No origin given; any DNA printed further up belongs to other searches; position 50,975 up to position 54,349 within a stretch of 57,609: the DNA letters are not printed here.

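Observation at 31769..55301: A class of GC-rich perfect stem-loops overprinted on coding sequence, concentrated in the glycan operon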

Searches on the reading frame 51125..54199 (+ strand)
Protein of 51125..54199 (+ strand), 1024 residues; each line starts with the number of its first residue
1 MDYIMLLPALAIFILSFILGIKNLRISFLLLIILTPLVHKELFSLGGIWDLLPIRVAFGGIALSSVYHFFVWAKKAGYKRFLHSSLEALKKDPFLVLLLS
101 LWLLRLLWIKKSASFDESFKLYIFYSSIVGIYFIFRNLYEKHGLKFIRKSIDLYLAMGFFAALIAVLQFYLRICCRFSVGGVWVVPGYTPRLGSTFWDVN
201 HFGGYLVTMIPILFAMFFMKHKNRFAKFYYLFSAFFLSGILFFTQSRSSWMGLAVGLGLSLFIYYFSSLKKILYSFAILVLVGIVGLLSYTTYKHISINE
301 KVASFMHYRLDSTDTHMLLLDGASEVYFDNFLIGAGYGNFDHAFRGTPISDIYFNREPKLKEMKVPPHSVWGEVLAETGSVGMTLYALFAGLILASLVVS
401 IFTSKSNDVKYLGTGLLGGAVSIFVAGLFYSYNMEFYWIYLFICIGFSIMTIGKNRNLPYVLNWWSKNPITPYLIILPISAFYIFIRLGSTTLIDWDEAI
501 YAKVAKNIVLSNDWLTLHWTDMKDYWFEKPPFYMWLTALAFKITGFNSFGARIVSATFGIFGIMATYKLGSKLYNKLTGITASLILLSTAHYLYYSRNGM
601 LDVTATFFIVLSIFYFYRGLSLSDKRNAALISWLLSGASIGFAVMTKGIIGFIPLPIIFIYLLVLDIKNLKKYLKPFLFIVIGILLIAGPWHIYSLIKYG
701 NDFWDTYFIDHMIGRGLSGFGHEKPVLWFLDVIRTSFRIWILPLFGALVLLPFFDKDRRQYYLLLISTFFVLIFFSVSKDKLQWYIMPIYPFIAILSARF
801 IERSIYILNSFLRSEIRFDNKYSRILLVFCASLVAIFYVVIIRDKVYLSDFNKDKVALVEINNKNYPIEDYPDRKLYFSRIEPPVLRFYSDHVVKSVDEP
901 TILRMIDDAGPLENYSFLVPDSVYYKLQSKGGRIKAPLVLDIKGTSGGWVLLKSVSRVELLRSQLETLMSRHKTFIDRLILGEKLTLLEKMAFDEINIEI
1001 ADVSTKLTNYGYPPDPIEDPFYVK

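Call 8: search_protein_families(library=pfam, proteins=[window:51125-54199:+])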
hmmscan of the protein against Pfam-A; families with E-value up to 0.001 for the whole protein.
window:51125-54199:+ (1024 aa): 3 families
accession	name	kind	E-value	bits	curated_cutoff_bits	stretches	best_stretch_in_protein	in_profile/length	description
PF13231.12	PMT_2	-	2.1e-20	74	26.1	1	529-691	2-157/160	Dolichyl-phosphate-mannose-protein mannosyltransferase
PF04932.20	Wzy_C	-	7.3e-17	62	31.7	1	233-386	2-148/149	O-Antigen ligase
PF02366.24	PMT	-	1.4e-16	61.3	22.7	1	479-699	6-238/245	Dolichyl-phosphate-mannose-protein mannosyltransferase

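Call 37: find_homologous_proteins(query=window:51125-54199:+, max_evalue=1e-100)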
Query window:51125-54199:+ (1024 aa): 86 proteins with E <= 1e-100 among 8000 candidates.
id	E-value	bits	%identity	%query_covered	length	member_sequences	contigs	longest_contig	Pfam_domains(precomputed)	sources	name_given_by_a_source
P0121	0.0e+0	2277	100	100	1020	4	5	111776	PF02366.25,PF13231.13,PF04932.21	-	-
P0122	0.0e+0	2050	90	100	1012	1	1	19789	PF02366.25,PF13231.13,PF04932.21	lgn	-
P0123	0.0e+0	2038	88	100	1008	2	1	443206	PF02366.25,PF13231.13,PF04932.21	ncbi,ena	-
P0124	0.0e+0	1885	82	100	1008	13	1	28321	PF02366.25,PF13231.13,PF04932.21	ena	-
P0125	0.0e+0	1728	77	99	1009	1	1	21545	PF02366.25,PF13231.13,PF04932.21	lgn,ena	-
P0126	0.0e+0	1648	72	99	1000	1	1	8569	PF02366.25,PF13231.13,PF04932.21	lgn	-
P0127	0.0e+0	1202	54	98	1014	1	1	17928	PF02366.25,PF13231.13,PF04932.21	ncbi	-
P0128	0.0e+0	1189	54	98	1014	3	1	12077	PF02366.25,PF13231.13,PF04932.21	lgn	-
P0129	0.0e+0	1183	53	98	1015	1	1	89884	PF02366.25,PF03901.24,PF13231.13,PF04932.21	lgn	-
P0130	0.0e+0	1181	53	99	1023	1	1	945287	PF02366.25,PF03901.24,PF13231.13,PF04932.21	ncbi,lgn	-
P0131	0.0e+0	1172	53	98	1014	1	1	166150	PF02366.25,PF13231.13,PF04932.21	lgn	-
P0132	0.0e+0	1169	52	98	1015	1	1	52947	PF02366.25,PF13231.13,PF04932.21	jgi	jgi:4-amino-4-deoxy-L-arabinose transferase-like glycosyltransferase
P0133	0.0e+0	1133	52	99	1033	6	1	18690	PF02366.25,PF03901.24,PF13231.13,PF04932.21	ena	-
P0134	0.0e+0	1132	51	99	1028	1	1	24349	PF02366.25,PF13231.13,PF04932.21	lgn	-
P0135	0.0e+0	1100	51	97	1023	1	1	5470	PF02366.25,PF13231.13,PF04932.21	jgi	-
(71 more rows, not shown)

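Call 38: find_encoding_contigs(protein=P0122, flank=10000, max_places=2)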
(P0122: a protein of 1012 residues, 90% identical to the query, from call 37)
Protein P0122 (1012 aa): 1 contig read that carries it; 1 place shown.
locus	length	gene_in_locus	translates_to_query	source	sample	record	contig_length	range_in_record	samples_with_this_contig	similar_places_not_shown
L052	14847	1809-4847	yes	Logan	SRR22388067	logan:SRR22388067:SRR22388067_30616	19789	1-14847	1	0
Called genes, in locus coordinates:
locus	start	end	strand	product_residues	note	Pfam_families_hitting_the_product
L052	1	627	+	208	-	?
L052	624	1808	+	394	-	PF00534:Glycos_transf_1, PF13692:Glyco_trans_1_4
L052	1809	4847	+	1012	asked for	PF04932:Wzy_C, PF02366:PMT, PF13231:PMT_2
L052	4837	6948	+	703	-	PF04932:Wzy_C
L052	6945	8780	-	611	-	-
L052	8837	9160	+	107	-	-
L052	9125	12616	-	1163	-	-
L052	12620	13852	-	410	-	PF00534:Glycos_transf_1, PF13692:Glyco_trans_1_4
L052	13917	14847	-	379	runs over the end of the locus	PF01073:3Beta_HSD, PF01370:Epimerase, PF02719:Polysacc_synt_2, PF16363:GDP_Man_Dehyd, PF07993:NAD_binding_4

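Call 39: find_encoding_contigs(protein=P0123, flank=10000, max_places=2)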
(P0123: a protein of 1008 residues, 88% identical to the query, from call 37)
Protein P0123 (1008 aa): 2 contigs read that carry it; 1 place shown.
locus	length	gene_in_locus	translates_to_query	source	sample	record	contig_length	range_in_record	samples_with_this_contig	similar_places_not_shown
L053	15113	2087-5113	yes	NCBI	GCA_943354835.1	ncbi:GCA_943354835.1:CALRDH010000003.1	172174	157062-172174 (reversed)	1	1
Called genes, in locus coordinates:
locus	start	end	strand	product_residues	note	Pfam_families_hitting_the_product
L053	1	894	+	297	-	?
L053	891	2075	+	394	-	PF00534:Glycos_transf_1, PF13692:Glyco_trans_1_4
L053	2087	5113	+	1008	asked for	PF04932:Wzy_C, PF02366:PMT, PF13231:PMT_2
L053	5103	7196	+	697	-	PF04932:Wzy_C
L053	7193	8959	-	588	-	-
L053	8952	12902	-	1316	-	-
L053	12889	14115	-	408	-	PF00534:Glycos_transf_1, PF13692:Glyco_trans_1_4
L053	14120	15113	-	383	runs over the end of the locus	PF00534:Glycos_transf_1, PF13692:Glyco_trans_1_4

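Call 40: find_encoding_contigs(protein=P0125, flank=10000, max_places=2)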
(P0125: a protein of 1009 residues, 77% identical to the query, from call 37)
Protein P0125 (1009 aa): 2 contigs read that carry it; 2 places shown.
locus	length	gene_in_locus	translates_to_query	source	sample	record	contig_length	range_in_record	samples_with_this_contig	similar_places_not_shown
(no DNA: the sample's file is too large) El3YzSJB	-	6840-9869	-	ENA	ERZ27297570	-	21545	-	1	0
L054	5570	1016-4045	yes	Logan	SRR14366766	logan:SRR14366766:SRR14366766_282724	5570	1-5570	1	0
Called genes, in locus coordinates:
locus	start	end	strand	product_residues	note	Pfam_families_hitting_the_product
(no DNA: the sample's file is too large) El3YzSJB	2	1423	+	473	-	?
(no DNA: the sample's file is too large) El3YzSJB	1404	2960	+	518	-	PF13231:PMT_2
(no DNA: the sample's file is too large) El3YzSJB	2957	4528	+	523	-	PF02366:PMT, PF13231:PMT_2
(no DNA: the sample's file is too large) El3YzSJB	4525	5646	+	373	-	-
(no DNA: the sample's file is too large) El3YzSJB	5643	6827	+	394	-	PF00534:Glycos_transf_1, PF13692:Glyco_trans_1_4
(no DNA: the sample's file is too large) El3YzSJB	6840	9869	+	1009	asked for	PF04932:Wzy_C, PF02366:PMT, PF13231:PMT_2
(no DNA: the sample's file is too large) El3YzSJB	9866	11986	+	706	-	PF04932:Wzy_C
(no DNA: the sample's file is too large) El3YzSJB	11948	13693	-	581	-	-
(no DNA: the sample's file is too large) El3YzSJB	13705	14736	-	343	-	PF00535:Glycos_transf_2, PF13641:Glyco_tranf_2_3 (weak)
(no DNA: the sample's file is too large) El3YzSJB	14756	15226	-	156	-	-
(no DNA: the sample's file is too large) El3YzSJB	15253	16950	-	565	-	PF02310:B12-binding (weak), PF04055:Radical_SAM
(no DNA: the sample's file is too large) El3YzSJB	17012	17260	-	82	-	PF06902:Fer4_19 (weak), PF13459:Fer4_15, PF13370:Fer4_13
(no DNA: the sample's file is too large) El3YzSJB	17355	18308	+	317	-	-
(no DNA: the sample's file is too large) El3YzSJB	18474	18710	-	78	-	-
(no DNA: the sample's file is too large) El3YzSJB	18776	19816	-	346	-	PF00535:Glycos_transf_2, PF13632:Glyco_trans_2_3 (weak)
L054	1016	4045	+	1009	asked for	PF04932:Wzy_C, PF02366:PMT, PF13231:PMT_2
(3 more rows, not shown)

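Call 41: find_encoding_contigs(protein=P0126, flank=10000, max_places=2)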
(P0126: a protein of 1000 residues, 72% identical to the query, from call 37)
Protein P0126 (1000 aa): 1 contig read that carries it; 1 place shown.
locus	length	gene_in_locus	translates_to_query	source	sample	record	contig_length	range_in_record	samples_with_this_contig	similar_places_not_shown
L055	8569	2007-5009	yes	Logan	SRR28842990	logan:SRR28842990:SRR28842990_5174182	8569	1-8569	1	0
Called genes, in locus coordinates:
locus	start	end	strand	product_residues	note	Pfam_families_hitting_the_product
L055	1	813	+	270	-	?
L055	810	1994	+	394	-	PF00534:Glycos_transf_1, PF13692:Glyco_trans_1_4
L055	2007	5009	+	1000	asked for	PF04932:Wzy_C, PF02366:PMT, PF13231:PMT_2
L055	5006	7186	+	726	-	PF04932:Wzy_C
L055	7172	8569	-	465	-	?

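Call 48: find_encoding_contigs(protein=P0121, flank=10000, max_places=6)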
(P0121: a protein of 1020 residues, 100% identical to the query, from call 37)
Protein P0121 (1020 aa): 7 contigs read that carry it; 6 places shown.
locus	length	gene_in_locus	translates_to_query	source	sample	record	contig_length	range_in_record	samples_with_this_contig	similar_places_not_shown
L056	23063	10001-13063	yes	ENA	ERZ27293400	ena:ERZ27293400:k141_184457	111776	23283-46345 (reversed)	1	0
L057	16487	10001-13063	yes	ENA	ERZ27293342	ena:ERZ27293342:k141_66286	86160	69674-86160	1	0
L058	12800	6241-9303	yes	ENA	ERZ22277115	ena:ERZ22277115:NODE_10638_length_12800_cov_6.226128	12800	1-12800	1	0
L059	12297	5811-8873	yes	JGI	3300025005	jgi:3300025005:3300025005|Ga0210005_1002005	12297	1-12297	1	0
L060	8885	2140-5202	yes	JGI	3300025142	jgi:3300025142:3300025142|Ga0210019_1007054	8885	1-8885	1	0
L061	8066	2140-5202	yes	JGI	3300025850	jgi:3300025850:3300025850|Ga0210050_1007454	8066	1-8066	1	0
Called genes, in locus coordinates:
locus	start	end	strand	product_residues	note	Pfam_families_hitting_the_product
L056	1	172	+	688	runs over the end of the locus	PF09852:DUF2079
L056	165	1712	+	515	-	-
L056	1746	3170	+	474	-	PF01943:Polysacc_synt, PF13440:Polysacc_synt_3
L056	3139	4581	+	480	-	PF02366:PMT, PF13231:PMT_2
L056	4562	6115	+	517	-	PF02366:PMT, PF13231:PMT_2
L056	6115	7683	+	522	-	PF02366:PMT, PF13231:PMT_2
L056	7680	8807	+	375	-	PF13439:Glyco_transf_4, PF13579:Glyco_trans_4_4, PF00534:Glycos_transf_1, PF13692:Glyco_trans_1_4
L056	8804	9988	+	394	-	PF00534:Glycos_transf_1, PF13692:Glyco_trans_1_4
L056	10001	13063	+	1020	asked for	PF04932:Wzy_C, PF02366:PMT, PF13231:PMT_2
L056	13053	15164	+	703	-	PF04932:Wzy_C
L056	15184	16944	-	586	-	-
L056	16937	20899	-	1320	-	-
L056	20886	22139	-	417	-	PF00534:Glycos_transf_1, PF13692:Glyco_trans_1_4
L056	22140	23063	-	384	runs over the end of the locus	PF00534:Glycos_transf_1, PF13692:Glyco_trans_1_4, PF26337:Gtf3_C (faint)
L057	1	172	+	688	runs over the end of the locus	PF09852:DUF2079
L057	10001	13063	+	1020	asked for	PF04932:Wzy_C, PF02366:PMT, PF13231:PMT_2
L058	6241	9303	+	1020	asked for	PF04932:Wzy_C, PF02366:PMT, PF13231:PMT_2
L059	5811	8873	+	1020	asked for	PF04932:Wzy_C, PF02366:PMT, PF13231:PMT_2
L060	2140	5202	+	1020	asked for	PF04932:Wzy_C, PF02366:PMT, PF13231:PMT_2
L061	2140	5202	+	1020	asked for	PF04932:Wzy_C, PF02366:PMT, PF13231:PMT_2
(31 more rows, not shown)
